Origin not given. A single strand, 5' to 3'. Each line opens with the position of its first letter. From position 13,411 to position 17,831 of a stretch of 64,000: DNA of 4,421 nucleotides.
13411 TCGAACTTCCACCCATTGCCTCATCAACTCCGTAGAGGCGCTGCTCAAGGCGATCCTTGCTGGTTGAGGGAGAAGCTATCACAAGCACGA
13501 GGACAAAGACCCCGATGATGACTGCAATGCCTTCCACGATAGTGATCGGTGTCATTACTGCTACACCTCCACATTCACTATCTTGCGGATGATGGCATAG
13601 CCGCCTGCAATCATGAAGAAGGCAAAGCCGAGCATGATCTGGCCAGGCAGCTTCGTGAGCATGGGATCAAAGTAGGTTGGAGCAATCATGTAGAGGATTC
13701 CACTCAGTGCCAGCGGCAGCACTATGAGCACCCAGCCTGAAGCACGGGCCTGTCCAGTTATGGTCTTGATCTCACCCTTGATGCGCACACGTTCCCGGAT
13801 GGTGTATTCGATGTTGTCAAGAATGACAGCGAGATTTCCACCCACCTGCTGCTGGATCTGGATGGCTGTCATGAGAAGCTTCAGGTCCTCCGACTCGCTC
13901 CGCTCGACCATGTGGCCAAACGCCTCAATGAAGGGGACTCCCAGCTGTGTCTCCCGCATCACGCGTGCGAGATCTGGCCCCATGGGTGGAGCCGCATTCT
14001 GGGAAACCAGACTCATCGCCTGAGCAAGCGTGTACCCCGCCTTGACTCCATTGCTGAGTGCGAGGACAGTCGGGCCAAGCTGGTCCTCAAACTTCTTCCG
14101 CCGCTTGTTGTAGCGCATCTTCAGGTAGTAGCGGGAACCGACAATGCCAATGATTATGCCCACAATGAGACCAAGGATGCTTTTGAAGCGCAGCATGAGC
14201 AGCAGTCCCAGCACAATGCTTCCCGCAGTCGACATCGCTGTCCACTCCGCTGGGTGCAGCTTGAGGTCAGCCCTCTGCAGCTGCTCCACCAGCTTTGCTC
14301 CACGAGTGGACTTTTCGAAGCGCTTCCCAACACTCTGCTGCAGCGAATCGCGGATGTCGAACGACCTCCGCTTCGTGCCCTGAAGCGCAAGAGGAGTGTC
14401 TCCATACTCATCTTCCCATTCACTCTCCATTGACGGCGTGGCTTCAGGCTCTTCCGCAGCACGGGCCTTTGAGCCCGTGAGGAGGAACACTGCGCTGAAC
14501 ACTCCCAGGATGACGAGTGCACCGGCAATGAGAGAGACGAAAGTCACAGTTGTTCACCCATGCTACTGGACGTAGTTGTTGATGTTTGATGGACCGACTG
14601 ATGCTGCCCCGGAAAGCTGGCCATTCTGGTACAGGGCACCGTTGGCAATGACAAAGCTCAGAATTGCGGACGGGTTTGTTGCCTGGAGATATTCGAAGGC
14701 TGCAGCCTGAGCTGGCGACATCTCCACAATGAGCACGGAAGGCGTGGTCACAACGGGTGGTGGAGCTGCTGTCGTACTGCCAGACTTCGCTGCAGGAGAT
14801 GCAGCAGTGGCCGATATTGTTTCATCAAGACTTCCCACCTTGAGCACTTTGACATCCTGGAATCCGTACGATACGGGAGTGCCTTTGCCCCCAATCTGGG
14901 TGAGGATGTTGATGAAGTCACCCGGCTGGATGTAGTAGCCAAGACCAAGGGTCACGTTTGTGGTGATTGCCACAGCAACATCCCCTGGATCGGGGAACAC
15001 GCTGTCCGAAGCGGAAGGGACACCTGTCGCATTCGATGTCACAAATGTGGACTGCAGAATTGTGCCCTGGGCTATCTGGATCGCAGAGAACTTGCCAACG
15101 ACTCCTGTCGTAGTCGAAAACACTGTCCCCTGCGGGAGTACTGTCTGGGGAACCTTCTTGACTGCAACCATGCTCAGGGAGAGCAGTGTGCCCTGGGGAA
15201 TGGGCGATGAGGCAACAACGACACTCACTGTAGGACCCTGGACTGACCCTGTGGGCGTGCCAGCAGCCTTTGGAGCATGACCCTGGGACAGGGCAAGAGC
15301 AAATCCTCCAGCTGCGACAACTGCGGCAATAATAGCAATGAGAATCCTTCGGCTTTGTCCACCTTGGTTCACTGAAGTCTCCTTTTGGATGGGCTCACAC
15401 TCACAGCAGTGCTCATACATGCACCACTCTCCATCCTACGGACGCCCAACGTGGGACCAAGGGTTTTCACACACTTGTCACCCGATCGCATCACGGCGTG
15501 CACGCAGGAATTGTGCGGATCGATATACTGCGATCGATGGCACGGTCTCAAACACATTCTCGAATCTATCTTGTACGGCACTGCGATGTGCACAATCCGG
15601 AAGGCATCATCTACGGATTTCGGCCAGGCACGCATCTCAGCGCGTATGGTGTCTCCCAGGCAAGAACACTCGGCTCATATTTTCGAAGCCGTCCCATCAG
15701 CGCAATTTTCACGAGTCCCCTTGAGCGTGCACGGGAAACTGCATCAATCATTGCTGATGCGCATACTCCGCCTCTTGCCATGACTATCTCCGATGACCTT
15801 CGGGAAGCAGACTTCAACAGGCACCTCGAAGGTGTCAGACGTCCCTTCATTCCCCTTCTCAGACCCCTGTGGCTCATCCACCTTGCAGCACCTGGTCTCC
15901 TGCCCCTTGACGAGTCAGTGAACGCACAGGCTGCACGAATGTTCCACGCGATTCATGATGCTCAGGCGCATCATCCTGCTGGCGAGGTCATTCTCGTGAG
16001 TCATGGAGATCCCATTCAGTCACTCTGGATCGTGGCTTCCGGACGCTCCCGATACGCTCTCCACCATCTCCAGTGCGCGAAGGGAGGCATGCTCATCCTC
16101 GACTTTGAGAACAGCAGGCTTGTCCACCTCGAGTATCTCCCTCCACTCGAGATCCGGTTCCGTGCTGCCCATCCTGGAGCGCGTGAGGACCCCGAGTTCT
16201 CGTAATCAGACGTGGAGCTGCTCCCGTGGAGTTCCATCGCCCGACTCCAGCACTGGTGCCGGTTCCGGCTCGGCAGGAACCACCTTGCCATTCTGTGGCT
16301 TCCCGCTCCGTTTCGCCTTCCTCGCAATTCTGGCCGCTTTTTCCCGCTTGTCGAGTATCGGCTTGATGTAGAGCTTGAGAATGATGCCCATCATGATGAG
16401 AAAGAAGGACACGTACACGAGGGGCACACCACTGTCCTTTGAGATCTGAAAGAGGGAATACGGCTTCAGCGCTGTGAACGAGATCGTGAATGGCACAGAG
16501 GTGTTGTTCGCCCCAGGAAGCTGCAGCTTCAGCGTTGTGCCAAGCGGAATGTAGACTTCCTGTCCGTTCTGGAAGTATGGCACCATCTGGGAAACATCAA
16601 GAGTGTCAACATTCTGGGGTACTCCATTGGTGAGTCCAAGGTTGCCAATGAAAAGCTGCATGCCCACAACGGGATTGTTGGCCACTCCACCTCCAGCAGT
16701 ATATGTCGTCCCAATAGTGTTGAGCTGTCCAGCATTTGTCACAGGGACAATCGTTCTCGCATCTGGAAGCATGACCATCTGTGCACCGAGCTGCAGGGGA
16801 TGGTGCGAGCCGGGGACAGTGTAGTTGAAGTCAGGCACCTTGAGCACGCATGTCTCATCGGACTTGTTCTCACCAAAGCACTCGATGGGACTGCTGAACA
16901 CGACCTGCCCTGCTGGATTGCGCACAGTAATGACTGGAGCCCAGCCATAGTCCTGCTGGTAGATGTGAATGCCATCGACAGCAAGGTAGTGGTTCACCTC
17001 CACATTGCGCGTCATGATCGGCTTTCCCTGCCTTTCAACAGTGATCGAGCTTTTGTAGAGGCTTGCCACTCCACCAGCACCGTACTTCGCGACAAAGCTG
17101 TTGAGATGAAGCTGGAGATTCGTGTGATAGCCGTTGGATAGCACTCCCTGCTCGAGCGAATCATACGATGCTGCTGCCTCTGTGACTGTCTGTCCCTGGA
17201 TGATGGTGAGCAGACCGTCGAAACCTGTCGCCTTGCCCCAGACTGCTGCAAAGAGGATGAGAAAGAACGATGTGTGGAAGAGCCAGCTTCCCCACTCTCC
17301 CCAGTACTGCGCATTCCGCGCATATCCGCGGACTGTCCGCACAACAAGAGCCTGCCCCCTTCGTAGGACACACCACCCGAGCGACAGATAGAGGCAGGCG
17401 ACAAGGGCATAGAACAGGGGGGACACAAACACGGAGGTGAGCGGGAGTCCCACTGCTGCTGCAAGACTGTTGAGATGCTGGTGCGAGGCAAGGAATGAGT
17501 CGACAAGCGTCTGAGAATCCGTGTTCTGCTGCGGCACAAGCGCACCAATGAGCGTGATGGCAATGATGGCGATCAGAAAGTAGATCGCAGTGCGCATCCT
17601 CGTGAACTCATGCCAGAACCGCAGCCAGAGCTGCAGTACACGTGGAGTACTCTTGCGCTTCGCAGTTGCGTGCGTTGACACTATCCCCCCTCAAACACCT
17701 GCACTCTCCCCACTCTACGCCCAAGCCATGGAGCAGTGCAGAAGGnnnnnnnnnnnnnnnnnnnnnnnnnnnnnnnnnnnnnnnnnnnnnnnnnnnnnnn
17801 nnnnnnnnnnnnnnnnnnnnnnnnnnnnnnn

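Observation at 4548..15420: Tad/Flp pilus locus lacking ATPase, TadZ and prepilin peptidase, and split by an unrelated operon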

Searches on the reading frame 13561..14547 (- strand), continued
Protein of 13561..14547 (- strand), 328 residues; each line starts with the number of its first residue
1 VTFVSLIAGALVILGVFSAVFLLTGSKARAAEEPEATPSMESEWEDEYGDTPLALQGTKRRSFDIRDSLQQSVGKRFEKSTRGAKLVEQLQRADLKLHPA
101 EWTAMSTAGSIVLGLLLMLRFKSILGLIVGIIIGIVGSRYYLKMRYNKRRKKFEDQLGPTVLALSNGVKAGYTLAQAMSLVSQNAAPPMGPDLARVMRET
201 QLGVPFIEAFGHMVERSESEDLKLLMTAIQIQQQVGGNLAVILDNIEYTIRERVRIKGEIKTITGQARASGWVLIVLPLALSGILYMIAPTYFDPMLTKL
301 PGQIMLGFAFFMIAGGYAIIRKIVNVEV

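Call 42: search_protein_families(library=pfam, max_evalue=0.01, proteins=[L018:8448-9503:+, L018:16421-17704:+, L018:18131-18931:+, L018:16073-16273:+, L018:12503-13330:-, L019:7117-8796:+, L018:1208-2194:+])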
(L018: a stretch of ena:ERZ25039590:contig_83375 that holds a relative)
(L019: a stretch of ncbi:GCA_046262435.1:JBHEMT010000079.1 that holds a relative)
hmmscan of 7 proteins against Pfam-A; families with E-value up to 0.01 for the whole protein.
L018:8448-9503:+ (351 aa): 3 families
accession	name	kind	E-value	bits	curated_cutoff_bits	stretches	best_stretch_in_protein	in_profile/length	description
PF14559.12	TPR_19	-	0.00092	19.9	25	0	260-308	5-53/68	Tetratricopeptide repeat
PF13428.12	TPR_14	-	0.0052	17.8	23.5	0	247-289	2-44/44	Tetratricopeptide repeat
PF13432.12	TPR_16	-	0.0086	16.9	32.7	0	251-307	2-58/65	Tetratricopeptide repeat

L018:16421-17704:+ (427 aa): 5 families
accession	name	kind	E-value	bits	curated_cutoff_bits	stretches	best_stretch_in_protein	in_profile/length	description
PF01656.29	CbiA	-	8.6e-11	42.3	25.4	1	150-353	2-115/125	CobQ/CobB/MinD/ParA nucleotide binding domain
PF13614.12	AAA_31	-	1.6e-09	38.4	27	1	149-304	4-161/177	AAA domain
PF10609.15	ParA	-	3.9e-08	33.4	27.1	1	148-200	5-56/246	NUBPL iron-transfer P-loop NTPase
PF09140.17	MipZ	-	7.2e-07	29.2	20.7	1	148-295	2-132/262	ATPase MipZ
PF00142.24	Fer4_NifH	-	0.00041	20.4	25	1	150-233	3-84/271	4Fe-4S iron sulfur cluster binding proteins, NifH/frxC family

L018:18131-18931:+ (266 aa): 3 families
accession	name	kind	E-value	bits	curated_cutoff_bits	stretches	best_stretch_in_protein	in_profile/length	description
PF13614.12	AAA_31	-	2.5e-08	34.5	27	1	2-161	4-165/177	AAA domain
PF01656.29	CbiA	-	1.2e-07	32.1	25.4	1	2-207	1-114/125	CobQ/CobB/MinD/ParA nucleotide binding domain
PF10609.15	ParA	-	7.5e-07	29.2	27.1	1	1-49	5-52/246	NUBPL iron-transfer P-loop NTPase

L018:16073-16273:+ (66 aa): 2 families
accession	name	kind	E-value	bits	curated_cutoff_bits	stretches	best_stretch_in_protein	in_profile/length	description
PF04964.19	Flp_Fap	-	1e-09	38.4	32.2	1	23-63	5-45/46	Flp/Fap pilin component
PF16982.10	Flp1_like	-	0.0015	18.4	33.5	1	22-62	5-45/49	Putative Flagellin, Flp1-like, domain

L018:12503-13330:- (275 aa): 0 families

L019:7117-8796:+ (559 aa): 1 family
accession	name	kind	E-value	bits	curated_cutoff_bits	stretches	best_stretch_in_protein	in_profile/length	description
PF13176.12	TPR_7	-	0.0041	17.5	27.9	0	491-524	2-35/36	Tetratricopeptide repeat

L018:1208-2194:+ (328 aa): 1 family
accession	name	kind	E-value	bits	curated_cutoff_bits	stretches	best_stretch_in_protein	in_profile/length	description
PF00188.32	CAP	-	0.00011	23.5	21.1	1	171-228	48-114/117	Cysteine-rich secretory protein family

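Call 52: search_protein_families(library=ncbifam, max_evalue=0.01, proteins=[window:13561-14547:-])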
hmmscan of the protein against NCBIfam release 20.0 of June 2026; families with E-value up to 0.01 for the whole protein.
window:13561-14547:- (328 aa): 1 family
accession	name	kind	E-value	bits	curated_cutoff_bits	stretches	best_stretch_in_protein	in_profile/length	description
NF046075.1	UpsF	equivalog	0.002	17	400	1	106-261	266-411/484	membrane pilin protein UpsF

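Call 58: list_cluster_members(proteins=[P0018, P0036, P0047, P0053, P0060, P0064, P0086, P0112, P0113, P0115])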
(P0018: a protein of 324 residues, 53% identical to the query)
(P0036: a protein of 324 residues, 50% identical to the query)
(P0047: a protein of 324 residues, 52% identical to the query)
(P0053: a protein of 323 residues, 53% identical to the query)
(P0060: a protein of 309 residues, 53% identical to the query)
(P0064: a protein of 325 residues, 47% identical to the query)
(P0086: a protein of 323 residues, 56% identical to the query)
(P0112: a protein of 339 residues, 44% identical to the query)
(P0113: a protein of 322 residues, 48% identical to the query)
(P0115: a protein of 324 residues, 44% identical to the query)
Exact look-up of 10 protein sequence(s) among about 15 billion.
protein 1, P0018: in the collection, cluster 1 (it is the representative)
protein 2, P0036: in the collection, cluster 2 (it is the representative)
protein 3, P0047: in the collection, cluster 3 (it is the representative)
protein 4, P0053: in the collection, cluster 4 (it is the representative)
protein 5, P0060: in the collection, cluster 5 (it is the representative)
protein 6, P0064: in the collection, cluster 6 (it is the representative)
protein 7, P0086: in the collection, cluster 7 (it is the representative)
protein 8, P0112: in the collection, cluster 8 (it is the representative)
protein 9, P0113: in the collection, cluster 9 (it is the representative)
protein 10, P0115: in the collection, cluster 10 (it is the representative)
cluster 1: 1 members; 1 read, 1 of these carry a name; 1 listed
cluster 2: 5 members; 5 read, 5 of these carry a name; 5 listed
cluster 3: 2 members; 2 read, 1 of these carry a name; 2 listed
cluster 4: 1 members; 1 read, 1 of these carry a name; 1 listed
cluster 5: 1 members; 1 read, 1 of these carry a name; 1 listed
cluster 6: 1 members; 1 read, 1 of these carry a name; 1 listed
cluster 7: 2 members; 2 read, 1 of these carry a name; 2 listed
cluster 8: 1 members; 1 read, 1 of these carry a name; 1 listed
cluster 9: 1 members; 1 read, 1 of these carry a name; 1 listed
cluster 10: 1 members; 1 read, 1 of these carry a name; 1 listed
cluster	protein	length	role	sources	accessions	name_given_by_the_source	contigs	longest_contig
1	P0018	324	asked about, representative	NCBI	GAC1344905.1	MAG: type II secretion system F family protein [Candidatus Dormibacteria bacterium]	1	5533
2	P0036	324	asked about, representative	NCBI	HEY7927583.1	MAG TPA: type II secretion system F family protein [Candidatus Dormibacteraeota bacterium]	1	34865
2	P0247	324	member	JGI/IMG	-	tight adherence protein B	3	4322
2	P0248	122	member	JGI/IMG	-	tight adherence protein B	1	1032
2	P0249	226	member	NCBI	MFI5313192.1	MAG: type II secretion system F family protein, partial [Candidatus Dormibacteria ...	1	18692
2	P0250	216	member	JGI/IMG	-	tight adherence protein B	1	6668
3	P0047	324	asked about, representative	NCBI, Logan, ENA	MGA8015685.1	MAG: type II secretion system F family protein [Candidatus Dormiibacterota bacterium]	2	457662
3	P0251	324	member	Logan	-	-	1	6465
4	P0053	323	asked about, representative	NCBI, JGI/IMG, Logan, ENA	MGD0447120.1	MAG: type II secretion system F family protein [Candidatus Dormibacteria bacterium] | tight adherence protein B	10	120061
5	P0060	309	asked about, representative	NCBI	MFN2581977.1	MAG: type II secretion system F family protein [Candidatus Dormibacteria bacterium]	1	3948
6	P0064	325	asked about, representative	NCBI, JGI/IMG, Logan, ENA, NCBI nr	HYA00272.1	MAG TPA: type II secretion system F family protein [Candidatus Binatia bacterium] | type II secretion system F family protein [Candidatus Binatia bacterium]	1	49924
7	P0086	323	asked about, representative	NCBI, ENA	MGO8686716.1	MAG: type II secretion system F family protein [Candidatus Dormibacteria bacterium]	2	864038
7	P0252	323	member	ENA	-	-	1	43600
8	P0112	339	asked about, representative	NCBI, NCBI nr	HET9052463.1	MAG TPA: type II secretion system F family protein [Candidatus Dormibacteraeota bacterium] | type II secretion system F family protein [Candidatus Dormibacteraeota bacterium]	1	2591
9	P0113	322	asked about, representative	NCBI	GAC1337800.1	MAG: type II secretion system F family protein [Candidatus Dormibacteria bacterium]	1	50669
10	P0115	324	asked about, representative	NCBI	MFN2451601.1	MAG: type II secretion system F family protein [Candidatus Dormibacteria bacterium]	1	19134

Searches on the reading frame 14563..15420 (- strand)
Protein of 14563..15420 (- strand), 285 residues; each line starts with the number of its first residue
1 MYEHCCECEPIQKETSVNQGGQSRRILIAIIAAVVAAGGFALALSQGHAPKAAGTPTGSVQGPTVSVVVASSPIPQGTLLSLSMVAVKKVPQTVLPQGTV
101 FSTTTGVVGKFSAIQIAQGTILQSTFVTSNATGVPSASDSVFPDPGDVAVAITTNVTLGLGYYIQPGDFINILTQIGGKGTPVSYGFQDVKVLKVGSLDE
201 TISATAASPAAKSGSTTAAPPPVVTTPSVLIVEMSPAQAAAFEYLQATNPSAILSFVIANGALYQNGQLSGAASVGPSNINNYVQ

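Call 7: search_protein_families(library=pfam, proteins=[window:14563-15420:-], max_evalue=0.1)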
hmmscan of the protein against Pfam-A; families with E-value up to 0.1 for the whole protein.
window:14563-15420:- (285 aa): 3 families
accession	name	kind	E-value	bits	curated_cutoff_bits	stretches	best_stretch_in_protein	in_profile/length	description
PF16976.10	RcpC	-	1.4e-07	31.8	28.8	1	145-242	9-100/114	Flp pilus assembly protein RcpC/CpaB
PF08666.17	SAF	-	2.4e-07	31.7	21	1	67-123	3-58/63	SAF domain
PF13144.11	ChapFlgA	-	9.2e-05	22.9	23.8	1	66-128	2-61/122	Chaperone for flagella basal body P-ring formation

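Call 52: search_protein_families(library=ncbifam, max_evalue=0.01, proteins=[window:14563-15420:-])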
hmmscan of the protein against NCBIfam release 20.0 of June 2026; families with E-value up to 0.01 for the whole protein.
window:14563-15420:- (285 aa): 2 families
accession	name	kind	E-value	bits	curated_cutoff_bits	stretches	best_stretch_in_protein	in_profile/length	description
TIGR03177.1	pilus_cpaB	equivalog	5.3e-18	65.2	71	1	29-241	3-198/262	Flp pilus assembly protein CpaB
TIGR03170.1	flgA_cterm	equivalog_domain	9e-06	25.7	54.65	1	64-125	12-72/137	flagellar basal body P-ring formation chaperone FlgA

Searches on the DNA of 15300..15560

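Call 75: search_rna_families(source=window, start=15300, end=15560, threshold=evalue, max_evalue=1)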
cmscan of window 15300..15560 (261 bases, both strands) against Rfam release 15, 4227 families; matches with E-value up to 1: 0.
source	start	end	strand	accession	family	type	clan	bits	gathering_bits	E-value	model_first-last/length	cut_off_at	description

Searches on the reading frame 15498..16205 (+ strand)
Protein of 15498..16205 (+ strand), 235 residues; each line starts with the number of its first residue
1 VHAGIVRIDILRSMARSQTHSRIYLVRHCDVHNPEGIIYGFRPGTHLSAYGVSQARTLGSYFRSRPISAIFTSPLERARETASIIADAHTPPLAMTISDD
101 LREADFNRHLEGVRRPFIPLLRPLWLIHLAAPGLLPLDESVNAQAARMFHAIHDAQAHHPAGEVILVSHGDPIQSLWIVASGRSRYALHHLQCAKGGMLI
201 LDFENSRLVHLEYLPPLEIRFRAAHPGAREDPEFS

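Call 8: search_protein_families(library=pfam, proteins=[window:15498-16205:+], max_evalue=0.1)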
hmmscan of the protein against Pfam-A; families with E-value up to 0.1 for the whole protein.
window:15498-16205:+ (235 aa): 1 family
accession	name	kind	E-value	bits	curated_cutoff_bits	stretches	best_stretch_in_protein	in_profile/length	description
PF00300.27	His_Phos_1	-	4.2e-32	111.8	21.7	1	23-208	1-186/194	Histidine phosphatase superfamily (branch 1)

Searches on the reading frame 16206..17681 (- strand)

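Call 8: search_protein_families(library=pfam, proteins=[window:16206-17681:-], max_evalue=0.1)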
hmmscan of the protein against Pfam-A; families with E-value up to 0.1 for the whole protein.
window:16206-17681:- (491 aa): 2 families
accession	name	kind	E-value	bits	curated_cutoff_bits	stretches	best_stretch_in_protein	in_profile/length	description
PF05140.19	ResB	-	5.2e-52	177.7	24.6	2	126-440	148-451/486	ResB-like family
PF12911.12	OppC_N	-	0.0071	16.7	23.9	1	18-51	2-35/53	N-terminal TM domain of oligopeptide transport permease C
